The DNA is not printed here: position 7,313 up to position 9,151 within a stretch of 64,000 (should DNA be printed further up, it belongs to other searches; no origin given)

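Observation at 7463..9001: BamD-like outer-membrane lipoprotein fused to an LptA/OstA-like domain through a long E/K/R-rich linker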

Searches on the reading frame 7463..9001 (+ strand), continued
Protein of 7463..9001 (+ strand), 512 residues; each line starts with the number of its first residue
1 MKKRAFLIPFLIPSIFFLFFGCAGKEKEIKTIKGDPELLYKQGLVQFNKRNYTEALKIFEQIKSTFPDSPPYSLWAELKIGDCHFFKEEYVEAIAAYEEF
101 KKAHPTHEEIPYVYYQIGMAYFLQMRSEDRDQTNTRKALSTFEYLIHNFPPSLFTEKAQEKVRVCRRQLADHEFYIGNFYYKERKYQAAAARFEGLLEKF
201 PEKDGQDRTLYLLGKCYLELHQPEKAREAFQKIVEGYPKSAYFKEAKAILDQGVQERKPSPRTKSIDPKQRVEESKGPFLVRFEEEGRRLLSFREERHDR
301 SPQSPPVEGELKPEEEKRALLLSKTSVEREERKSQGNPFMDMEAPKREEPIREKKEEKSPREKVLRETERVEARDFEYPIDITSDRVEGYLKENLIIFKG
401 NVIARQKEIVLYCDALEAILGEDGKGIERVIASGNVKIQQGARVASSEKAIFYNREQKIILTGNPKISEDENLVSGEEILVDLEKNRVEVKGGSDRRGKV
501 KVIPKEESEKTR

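Call 52: list_cluster_members(proteins=[P0131, P0134, P0139, P0144, P0145, P0148, P0151, P0154, P0163, P0122])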
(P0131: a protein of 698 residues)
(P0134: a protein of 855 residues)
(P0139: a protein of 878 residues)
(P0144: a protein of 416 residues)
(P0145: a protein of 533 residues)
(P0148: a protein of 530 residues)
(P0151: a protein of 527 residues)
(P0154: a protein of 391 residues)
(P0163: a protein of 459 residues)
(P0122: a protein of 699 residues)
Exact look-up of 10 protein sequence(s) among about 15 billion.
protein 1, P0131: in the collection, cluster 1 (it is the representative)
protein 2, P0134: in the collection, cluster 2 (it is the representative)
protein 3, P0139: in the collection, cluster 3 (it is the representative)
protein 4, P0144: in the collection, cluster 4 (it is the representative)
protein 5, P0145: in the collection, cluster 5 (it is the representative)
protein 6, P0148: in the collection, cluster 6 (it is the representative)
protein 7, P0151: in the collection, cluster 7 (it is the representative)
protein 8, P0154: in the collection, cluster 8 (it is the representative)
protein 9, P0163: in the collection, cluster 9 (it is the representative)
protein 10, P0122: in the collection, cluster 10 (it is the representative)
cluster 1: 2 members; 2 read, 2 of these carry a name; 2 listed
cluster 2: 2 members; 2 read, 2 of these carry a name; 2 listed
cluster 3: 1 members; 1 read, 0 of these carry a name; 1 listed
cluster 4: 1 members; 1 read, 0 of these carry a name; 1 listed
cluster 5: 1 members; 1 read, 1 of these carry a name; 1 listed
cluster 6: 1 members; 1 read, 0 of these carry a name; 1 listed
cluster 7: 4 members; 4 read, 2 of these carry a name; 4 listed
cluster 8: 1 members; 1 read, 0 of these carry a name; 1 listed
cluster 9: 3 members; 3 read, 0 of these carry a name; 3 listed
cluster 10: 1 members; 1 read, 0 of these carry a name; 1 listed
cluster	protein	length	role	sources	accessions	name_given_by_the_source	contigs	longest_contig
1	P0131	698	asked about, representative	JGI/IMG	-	outer membrane protein assembly factor BamD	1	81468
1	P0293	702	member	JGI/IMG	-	outer membrane protein assembly factor BamD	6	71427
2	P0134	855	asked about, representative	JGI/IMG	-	outer membrane protein assembly factor BamD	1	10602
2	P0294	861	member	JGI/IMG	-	outer membrane protein assembly factor BamD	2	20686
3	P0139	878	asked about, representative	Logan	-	-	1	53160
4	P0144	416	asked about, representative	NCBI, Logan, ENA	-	-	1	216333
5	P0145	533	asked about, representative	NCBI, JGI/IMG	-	outer membrane protein assembly factor BamD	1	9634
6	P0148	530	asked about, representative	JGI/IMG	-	-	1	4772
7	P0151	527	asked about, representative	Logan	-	-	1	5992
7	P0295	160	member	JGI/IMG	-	lipopolysaccharide export system protein LptA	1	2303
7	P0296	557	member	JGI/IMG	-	outer membrane protein assembly factor BamD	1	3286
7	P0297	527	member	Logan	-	-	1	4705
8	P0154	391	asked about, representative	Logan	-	-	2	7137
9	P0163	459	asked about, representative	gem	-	-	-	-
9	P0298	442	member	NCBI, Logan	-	-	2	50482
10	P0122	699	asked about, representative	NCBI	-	-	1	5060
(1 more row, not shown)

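Call 53: find_homologous_proteins(query=P0130, max_evalue=1e-20)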
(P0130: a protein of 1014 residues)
Query P0130 (1014 aa): 25 proteins with E <= 1e-20 among 8000 candidates.
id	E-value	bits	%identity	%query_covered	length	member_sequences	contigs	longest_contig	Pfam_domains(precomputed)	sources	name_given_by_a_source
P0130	0.0e+0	2246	100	100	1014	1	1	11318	PF03968.20,PF24125.2,PF13525.13,PF14534.13,PF13474.13,PF13432.13,PF13428.13,PF07719.24,PF13512.13,PF13174.13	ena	-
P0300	0.0e+0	1384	63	99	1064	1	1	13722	PF03968.20,PF24125.2,PF13525.13,PF14534.13,PF13474.13,PF13428.13,PF07719.24,PF13512.13,PF13174.13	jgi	jgi:outer membrane protein assembly factor BamD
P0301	3.3e-254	865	50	85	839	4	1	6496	PF03968.20,PF24125.2,PF13525.13,PF13432.13,PF13512.13,PF13174.13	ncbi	ncbi:MAG: lipopolysaccharide transport periplasmic protein LptA [Thermodesulfobacteriota bacterium]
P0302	3.4e-249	848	51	85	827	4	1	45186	PF03968.20,PF24125.2,PF13525.13,PF13432.13,PF13428.13,PF07719.24,PF13512.13,PF13174.13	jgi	jgi:outer membrane protein assembly factor BamD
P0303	3.1e-247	841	69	24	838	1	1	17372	PF14559.13,PF03968.20,PF24125.2,PF13525.13,PF13432.13,PF13428.13,PF07719.24,PF13512.13,PF13174.13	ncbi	-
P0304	2.8e-246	838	51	85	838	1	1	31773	PF14559.13,PF03968.20,PF24125.2,PF13525.13,PF13432.13,PF13512.13,PF13174.13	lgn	-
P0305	7.8e-238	810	63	23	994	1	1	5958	PF14559.13,PF03968.20,PF09976.16,PF24125.2,PF13525.13,PF13432.13,PF13428.13,PF07719.24,PF13512.13,PF13174.13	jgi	jgi:outer membrane protein assembly factor BamD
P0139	1.2e-225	770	48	86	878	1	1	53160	PF14559.13,PF03968.20,PF24125.2,PF13525.13,PF13424.13,PF13432.13,PF13428.13,PF07719.24,PF13512.13,PF13174.13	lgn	-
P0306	1.8e-223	763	52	60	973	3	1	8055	PF14559.13,PF03968.20,PF24125.2,PF13525.13,PF00515.35,PF13424.13,PF13432.13,PF13428.13,PF07719.24,PF13512.13,PF13174.13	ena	-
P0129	6.7e-219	748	42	98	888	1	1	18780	PF24125.2,PF13525.13,PF14534.13,PF13428.13,PF13512.13,PF14559.13,PF03968.20,PF00515.35,PF13424.13,PF13432.13,PF07719.24,PF13174.13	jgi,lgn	jgi:outer membrane protein assembly factor BamD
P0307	1.4e-218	747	48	85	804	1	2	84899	PF09976.16,PF24125.2,PF13525.13,PF13414.13,PF13428.13,PF13512.13,PF14559.13,PF03968.20,PF00515.35,PF13424.13,PF13432.13,PF07719.24,PF13174.13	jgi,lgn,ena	-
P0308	8.1e-218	744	49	85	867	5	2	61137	PF14559.13,PF03968.20,PF24125.2,PF13525.13,PF13424.13,PF13432.13,PF13428.13,PF07719.24,PF13512.13,PF13174.13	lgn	-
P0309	9.1e-217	741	46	85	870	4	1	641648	PF14559.13,PF03968.20,PF09976.16,PF24125.2,PF13525.13,PF13432.13,PF13428.13,PF07719.24,PF13512.13,PF13174.13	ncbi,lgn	ncbi:MAG: lipopolysaccharide transport periplasmic protein LptA [bacterium]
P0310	1.6e-215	737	53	61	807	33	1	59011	PF09976.16,PF24125.2,PF13525.13,PF13414.13,PF13176.13,PF13428.13,PF13512.13,PF14559.13,PF03968.20,PF00515.35,PF13424.13,PF13432.13,PF07719.24,PF13174.13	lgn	-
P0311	1.4e-213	730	45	84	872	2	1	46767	PF14559.13,PF03968.20,PF24125.2,PF13525.13,PF00515.35,PF13424.13,PF13432.13,PF13428.13,PF07719.24,PF13512.13,PF13174.13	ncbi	-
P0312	7.7e-213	728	49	85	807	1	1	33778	PF09976.16,PF24125.2,PF13525.13,PF13414.13,PF13176.13,PF13428.13,PF13512.13,PF14559.13,PF03968.20,PF00515.35,PF13424.13,PF13432.13,PF07719.24,PF13174.13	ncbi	-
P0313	6.1e-212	725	47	85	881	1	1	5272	PF14559.13,PF03968.20,PF09976.16,PF24125.2,PF13525.13,PF13424.13,PF13432.13,PF13428.13,PF07719.24,PF13512.13,PF13174.13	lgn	-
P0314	1.4e-211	724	46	85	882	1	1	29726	PF14559.13,PF03968.20,PF09976.16,PF24125.2,PF13525.13,PF13424.13,PF13432.13,PF13428.13,PF07719.24,PF13512.13,PF13174.13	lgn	-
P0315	5.1e-211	722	46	84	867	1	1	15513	PF14559.13,PF03968.20,PF24125.2,PF13525.13,PF13424.13,PF13432.13,PF13428.13,PF07719.24,PF13512.13,PF13174.13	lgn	-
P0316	1.9e-210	720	46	85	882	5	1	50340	PF14559.13,PF03968.20,PF09976.16,PF24125.2,PF13525.13,PF13424.13,PF13432.13,PF13428.13,PF07719.24,PF13512.13,PF13174.13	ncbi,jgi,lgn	-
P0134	1.8e-207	710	46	85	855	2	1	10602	PF14559.13,PF03968.20,PF24125.2,PF13525.13,PF00515.35,PF13432.13,PF13428.13,PF07719.24,PF13512.13,PF13174.13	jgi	jgi:outer membrane protein assembly factor BamD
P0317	2.1e-205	703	55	24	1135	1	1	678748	PF03968.20,PF24125.2,PF13525.13,PF13432.13,PF07719.24,PF13512.13,PF13174.13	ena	-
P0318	3.8e-204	699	41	53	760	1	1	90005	PF14559.13,PF03968.20,PF09976.16,PF24125.2,PF13525.13,PF13424.13,PF13432.13,PF13428.13,PF07719.24,PF13512.13,PF13174.13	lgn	-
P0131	2.9e-161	557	47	61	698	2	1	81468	PF14559.13,PF03968.20,PF13525.13,PF13424.13,PF13432.13,PF13428.13,PF07719.24,PF13512.13,PF13174.13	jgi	jgi:outer membrane protein assembly factor BamD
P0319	6.5e-136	473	54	45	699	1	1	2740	PF03968.20,PF24125.2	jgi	jgi:lipopolysaccharide export system protein LptA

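Call 54: find_encoding_contigs(protein=P0309, flank=8000, max_places=2)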
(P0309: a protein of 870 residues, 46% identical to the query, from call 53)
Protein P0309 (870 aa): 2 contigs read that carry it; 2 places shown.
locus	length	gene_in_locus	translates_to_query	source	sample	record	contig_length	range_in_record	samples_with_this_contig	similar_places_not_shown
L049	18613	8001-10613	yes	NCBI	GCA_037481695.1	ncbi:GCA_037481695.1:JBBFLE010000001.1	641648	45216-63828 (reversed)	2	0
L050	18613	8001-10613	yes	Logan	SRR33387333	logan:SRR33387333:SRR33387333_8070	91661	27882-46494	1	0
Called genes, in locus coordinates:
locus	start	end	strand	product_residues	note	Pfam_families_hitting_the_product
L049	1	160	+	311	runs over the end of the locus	PF01565:FAD_binding_4, PF02873:MurB_C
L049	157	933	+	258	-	PF08478:POTRA_1, PF03799:FtsQ_DivIB_C (weak)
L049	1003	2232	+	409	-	PF14450:FtsA, PF02491:SHS2_FTSA, PF11104:PilM_2 (weak), PF06277:EutA, PF06723:MreB_Mbl, PF14450:FtsA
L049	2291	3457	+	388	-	PF00091:Tubulin, PF12327:FtsZ_C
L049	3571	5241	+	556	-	PF19864:Radical_SAM_N2, PF04055:Radical_SAM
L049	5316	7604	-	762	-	PF02985:HEAT (faint), PF12717:Cnd1 (faint), PF03130:HEAT_PBS (faint), PF13646:HEAT_2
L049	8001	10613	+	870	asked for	PF09976:TPR_21 (weak), PF13512:TPR_18, PF07719:TPR_2 (faint), PF13174:TPR_6 (faint), PF13525:YfiO, PF14559:TPR_19 (weak), PF03968:LptD_N, PF24125:Cds6_C, +2 more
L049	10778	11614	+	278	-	PF01618:MotA_ExbB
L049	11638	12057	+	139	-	PF02472:ExbD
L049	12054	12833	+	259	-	PF13103:TonB_2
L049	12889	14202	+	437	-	PF04052:TolB_N, PF26549:Tricorn_N, PF26550:Tricorn_2nd, PF25174:Beta-prop_THOC3, PF26549:Tricorn_N, PF07676:PD40, PF26550:Tricorn_2nd, PF26549:Tricorn_N, +4 more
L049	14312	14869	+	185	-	PF00691:OmpA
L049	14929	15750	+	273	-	PF09976:TPR_21 (faint), PF13428:TPR_14 (faint), PF13424:TPR_12 (faint), PF13525:YfiO, PF13432:TPR_16 (weak), PF14559:TPR_19 (weak), PF07719:TPR_2 (weak), PF13174:TPR_6 (weak), +4 more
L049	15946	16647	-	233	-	PF02742:Fe_dep_repr_C, PF04023:FeoA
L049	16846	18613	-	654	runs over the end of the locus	PF01926:MMR_HSR1, PF02421:FeoB_N, PF17910:FeoB_Cyto, PF07670:Gate, PF07664:FeoB_C, PF07670:Gate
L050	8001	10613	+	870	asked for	PF09976:TPR_21 (weak), PF13512:TPR_18, PF07719:TPR_2 (faint), PF13174:TPR_6 (faint), PF13525:YfiO, PF14559:TPR_19 (weak), PF03968:LptD_N, PF24125:Cds6_C, +2 more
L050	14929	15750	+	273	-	PF09976:TPR_21 (faint), PF13428:TPR_14 (faint), PF13424:TPR_12 (faint), PF13525:YfiO, PF13432:TPR_16 (weak), PF14559:TPR_19 (weak), PF07719:TPR_2 (weak), PF13174:TPR_6 (weak), +4 more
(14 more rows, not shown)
